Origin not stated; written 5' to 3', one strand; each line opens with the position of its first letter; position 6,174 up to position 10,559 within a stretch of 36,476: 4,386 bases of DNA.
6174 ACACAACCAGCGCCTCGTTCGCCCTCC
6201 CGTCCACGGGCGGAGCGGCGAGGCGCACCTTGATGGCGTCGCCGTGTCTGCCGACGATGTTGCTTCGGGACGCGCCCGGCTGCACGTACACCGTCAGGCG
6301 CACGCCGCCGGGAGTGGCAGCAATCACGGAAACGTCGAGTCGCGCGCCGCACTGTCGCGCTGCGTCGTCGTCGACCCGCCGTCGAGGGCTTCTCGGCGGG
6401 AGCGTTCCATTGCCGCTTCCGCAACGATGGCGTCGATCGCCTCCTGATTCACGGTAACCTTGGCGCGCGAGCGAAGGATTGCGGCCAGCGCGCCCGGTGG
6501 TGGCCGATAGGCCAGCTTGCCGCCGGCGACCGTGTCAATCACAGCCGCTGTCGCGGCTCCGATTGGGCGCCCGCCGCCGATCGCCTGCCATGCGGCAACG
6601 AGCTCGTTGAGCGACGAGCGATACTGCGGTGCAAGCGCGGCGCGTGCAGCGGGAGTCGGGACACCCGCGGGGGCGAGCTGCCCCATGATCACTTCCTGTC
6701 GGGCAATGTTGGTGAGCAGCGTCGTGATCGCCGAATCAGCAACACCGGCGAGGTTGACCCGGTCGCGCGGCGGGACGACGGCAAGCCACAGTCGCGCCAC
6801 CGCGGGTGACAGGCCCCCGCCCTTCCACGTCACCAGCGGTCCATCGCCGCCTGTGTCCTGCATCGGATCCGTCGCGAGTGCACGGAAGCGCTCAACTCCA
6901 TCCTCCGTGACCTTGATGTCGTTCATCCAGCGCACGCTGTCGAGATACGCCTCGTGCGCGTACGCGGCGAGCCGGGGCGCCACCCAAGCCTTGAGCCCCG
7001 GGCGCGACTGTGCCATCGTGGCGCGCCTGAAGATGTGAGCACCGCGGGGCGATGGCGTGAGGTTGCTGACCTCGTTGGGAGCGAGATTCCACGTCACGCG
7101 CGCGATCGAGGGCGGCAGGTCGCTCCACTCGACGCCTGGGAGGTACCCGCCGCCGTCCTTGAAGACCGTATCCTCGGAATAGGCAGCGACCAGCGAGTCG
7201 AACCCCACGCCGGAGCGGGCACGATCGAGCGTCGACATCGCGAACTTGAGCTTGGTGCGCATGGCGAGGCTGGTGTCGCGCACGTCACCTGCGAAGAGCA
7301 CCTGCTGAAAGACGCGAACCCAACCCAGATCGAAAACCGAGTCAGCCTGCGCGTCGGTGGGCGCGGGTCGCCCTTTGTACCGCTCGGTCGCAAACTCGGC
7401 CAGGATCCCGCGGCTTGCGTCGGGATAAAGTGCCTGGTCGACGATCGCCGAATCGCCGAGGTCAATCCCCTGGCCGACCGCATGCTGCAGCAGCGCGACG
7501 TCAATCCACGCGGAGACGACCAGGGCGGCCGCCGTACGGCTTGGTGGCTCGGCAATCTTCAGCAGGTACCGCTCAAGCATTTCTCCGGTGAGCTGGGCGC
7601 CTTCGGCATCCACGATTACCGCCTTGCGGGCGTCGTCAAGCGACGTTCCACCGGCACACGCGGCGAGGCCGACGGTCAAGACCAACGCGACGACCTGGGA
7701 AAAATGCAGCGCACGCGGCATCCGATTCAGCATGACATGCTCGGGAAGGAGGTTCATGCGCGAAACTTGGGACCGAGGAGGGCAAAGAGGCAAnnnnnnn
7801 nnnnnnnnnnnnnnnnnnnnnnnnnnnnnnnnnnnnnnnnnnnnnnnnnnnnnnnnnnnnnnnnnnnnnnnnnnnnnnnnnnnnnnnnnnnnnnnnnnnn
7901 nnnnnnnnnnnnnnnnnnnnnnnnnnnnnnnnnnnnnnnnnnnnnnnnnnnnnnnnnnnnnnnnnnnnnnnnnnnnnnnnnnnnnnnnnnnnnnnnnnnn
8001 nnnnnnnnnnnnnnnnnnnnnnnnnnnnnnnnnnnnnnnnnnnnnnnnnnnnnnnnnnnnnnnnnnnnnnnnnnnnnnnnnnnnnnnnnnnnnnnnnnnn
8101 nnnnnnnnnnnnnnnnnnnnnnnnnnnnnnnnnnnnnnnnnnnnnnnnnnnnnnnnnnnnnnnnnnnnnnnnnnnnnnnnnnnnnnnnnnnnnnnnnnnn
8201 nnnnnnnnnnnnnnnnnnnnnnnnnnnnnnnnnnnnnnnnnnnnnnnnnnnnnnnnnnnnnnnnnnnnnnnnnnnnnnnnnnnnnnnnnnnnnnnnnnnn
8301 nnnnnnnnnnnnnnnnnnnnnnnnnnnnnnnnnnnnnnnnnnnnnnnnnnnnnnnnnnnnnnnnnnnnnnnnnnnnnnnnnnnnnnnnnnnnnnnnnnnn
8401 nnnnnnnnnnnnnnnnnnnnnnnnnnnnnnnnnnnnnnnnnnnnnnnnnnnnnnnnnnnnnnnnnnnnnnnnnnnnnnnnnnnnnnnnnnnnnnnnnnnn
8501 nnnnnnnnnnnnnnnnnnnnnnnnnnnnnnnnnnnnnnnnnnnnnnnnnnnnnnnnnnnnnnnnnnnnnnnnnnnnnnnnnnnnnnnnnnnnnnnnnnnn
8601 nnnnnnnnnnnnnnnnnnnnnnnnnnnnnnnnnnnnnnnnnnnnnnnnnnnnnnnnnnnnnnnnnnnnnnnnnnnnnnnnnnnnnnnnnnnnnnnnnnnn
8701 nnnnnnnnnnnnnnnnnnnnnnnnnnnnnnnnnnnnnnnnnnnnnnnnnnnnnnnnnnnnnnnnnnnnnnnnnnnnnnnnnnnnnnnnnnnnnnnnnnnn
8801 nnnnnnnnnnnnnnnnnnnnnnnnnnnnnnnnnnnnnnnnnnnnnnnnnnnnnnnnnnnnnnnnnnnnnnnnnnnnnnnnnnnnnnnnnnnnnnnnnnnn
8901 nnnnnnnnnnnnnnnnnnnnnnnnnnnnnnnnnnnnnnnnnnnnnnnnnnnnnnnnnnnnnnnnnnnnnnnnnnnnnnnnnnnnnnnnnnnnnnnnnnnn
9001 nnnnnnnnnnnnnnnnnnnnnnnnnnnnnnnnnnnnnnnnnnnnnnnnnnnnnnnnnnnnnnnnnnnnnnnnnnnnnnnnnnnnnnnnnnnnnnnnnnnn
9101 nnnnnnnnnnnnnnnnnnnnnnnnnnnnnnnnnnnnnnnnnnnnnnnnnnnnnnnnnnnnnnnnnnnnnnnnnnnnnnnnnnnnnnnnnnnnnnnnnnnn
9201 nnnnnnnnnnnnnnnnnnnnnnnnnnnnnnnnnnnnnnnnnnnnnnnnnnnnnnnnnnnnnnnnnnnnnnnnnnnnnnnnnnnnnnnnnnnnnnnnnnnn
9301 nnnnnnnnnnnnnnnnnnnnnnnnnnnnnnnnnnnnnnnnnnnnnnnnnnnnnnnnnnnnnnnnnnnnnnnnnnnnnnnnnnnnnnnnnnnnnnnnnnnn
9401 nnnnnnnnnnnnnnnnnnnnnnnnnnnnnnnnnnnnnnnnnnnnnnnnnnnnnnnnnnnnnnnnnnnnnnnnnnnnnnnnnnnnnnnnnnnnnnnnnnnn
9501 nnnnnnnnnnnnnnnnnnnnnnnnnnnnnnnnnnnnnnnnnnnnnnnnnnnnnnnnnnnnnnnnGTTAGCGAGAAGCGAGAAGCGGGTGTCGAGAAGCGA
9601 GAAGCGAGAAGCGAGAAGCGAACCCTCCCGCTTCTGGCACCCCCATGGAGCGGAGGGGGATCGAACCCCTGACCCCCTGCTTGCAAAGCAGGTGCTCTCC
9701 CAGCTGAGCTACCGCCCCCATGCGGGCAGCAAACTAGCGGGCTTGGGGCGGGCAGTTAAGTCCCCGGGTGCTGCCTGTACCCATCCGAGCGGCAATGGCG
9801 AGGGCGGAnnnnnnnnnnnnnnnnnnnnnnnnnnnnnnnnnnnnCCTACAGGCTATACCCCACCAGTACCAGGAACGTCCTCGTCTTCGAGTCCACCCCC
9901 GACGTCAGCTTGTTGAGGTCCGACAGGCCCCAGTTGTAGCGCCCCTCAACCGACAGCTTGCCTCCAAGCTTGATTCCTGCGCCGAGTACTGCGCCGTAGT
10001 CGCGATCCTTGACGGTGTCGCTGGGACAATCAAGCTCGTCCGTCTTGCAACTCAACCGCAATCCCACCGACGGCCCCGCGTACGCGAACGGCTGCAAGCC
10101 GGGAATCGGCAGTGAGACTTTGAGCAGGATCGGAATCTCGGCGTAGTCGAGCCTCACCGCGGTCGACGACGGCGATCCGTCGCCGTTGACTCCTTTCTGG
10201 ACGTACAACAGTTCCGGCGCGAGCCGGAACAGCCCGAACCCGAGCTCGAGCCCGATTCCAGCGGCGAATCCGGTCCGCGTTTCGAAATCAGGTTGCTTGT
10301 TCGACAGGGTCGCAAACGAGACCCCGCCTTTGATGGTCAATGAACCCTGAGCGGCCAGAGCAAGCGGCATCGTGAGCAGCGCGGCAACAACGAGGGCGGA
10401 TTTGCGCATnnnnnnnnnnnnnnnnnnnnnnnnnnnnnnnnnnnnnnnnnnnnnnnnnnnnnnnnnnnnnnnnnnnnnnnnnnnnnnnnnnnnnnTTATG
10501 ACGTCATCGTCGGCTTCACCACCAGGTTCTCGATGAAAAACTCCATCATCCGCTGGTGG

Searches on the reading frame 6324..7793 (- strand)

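Call 82: search_protein_families(library=pfam, proteins=[window:6324-7793:-], max_evalue=0.00001)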
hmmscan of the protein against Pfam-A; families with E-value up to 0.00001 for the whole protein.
window:6324-7793:- (489 aa): 1 family
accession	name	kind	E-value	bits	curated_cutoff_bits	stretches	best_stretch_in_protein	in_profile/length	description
PF00639.27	Rotamase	-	5.7e-06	27.7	21.7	0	184-257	21-95/97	PPIC-type PPIASE domain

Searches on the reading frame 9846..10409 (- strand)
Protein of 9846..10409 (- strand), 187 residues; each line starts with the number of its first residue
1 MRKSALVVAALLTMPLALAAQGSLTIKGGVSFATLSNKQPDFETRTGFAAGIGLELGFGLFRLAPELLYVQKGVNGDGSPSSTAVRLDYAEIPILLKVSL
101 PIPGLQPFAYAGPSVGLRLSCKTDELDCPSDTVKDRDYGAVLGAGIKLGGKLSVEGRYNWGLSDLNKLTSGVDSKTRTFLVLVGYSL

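Call 11: search_protein_families(library=pfam, proteins=[window:9846-10409:-])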
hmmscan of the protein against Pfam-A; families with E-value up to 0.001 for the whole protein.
window:9846-10409:- (187 aa): 2 families
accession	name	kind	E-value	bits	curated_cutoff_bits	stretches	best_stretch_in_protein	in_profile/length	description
PF13568.12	OMP_b-brl_2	-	1.6e-19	71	27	1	24-165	11-173/175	Outer membrane protein beta-barrel domain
PF13505.12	OMP_b-brl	-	9.7e-14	52.3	28.7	1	5-185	3-173/175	Outer membrane protein beta-barrel domain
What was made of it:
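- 9846..10409 (-): Outer-membrane beta-barrel protein gene; its stop codon is at 9846-9848. Pfam OMP_b-brl_2 (call 11).
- Checked: The stop codon of the OMP gene (9846-10409, minus; Pfam OMP_b-brl_2, E=1.6e-19, call 11) is at 9846-9848, so exactly 1 nt separates it from the right array.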

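Call 36: find_related_loci(query=window:9846-10409:-, collection=metagenome_contigs, flank=4000)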
Query window:9846-10409:- (187 aa) in metagenome_contigs; peptide patterns used: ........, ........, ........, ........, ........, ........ (x = any residue, [..] = any of these).
408 stretches matched a pattern; 32 encode a relative of the query (tblastn E <= 1e-3); 32 distinct loci.
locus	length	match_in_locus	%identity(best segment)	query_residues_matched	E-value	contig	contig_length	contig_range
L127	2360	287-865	45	1-183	8e-41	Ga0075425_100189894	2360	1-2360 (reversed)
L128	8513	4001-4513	47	21-183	2e-40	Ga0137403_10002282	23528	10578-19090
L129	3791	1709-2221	42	19-184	5e-39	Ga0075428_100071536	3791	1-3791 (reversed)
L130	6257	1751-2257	42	21-184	3e-38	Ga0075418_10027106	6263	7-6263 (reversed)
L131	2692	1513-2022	43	24-182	1e-35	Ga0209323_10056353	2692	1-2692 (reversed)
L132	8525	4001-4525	41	15-187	5e-31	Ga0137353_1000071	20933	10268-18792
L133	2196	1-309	51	86-183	7e-24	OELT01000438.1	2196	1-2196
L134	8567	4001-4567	32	1-187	2e-21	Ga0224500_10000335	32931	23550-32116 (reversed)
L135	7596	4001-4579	31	1-187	8e-21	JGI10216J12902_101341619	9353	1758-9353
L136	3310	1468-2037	33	1-187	2e-20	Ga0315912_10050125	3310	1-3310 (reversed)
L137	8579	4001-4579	31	1-187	5e-20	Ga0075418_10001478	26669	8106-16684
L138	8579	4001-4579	31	1-187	5e-20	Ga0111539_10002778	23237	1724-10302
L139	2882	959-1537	31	1-187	3e-19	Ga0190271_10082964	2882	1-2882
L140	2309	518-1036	34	21-187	3e-19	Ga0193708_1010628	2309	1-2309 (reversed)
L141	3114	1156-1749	31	3-187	8e-19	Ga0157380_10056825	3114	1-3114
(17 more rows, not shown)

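Call 45: list_cluster_members(proteins=[P0001, window:9846-10409:-])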
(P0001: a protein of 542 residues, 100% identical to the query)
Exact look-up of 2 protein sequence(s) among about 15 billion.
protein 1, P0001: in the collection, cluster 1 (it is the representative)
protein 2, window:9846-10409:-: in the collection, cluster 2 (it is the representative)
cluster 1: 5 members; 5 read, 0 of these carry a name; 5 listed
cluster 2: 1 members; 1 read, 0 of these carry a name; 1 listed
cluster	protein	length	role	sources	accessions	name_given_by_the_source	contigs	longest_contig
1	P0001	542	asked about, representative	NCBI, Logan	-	-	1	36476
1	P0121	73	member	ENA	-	-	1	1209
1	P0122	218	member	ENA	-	-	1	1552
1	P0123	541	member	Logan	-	-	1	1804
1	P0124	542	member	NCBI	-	-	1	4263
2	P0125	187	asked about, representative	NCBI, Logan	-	-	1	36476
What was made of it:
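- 9846..10409 (-): The gene call matches P0125 (call 45).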

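Call 58: find_homologous_proteins(query=window:9846-10409:-, max_evalue=1e-20)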
Query window:9846-10409:- (187 aa): 76 proteins with E <= 1e-20 among 2393 candidates.
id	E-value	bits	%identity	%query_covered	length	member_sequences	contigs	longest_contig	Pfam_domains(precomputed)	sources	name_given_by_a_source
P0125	1.4e-115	401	100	100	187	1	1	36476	PF13505.13,PF13568.13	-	-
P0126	1.4e-104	365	90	100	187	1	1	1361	PF13505.13,PF13568.13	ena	-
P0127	2.6e-103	361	90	89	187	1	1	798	PF13505.13,PF13568.13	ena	-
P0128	1.2e-100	353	86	100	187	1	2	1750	PF13505.13,PF13568.13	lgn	-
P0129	8.5e-81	288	66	100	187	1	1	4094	PF13505.13,PF13568.13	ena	-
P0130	8.9e-78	278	64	100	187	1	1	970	PF13505.13,PF13568.13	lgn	-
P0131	1.9e-74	267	69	88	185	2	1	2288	PF13505.13,PF13568.13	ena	-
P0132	2.7e-71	257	87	68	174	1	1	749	PF13505.13,PF13568.13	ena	-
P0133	5.9e-69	249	65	89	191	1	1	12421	PF13505.13,PF13568.13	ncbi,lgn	ncbi:MAG: porin family protein [Gemmatimonadota bacterium]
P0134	7.8e-69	249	62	100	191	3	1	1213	PF13505.13,PF13568.13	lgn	-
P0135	4.4e-68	247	63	97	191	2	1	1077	PF13505.13,PF13568.13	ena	-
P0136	1.0e-67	245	60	99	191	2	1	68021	PF13505.13,PF13568.13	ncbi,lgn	ncbi:MAG: porin family protein [Gemmatimonadales bacterium]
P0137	6.9e-67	243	62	98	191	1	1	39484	PF13505.13,PF13568.13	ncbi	ncbi:MAG: porin family protein [Gemmatimonadota bacterium]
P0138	7.8e-67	242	62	97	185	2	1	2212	PF13505.13,PF13568.13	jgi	jgi:hypothetical protein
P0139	8.3e-67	242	61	97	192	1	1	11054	PF13505.13,PF13568.13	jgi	jgi:hypothetical protein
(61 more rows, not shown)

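Call 59: find_encoding_contigs(protein=P0128, flank=5000, max_places=4)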
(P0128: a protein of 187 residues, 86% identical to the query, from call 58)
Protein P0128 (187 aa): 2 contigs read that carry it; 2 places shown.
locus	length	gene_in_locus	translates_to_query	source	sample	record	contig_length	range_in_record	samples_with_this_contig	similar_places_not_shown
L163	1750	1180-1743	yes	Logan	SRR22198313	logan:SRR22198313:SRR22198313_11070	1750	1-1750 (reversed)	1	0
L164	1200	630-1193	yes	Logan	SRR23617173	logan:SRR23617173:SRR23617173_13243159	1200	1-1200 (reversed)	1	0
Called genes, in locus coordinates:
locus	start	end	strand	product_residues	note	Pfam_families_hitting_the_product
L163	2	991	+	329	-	?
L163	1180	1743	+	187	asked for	PF13505:OMP_b-brl, PF13568:OMP_b-brl_2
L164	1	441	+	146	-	?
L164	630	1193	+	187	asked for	PF13505:OMP_b-brl, PF13568:OMP_b-brl_2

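Call 62: find_encoding_contigs(protein=P0126, flank=5000, max_places=4)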
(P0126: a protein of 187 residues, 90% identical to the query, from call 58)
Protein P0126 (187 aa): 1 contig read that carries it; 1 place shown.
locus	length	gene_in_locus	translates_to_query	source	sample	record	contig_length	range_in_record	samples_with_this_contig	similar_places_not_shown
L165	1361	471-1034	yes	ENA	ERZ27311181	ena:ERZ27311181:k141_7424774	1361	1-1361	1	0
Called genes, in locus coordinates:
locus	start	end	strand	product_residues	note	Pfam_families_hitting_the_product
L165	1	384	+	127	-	?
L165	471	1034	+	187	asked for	PF13505:OMP_b-brl, PF13568:OMP_b-brl_2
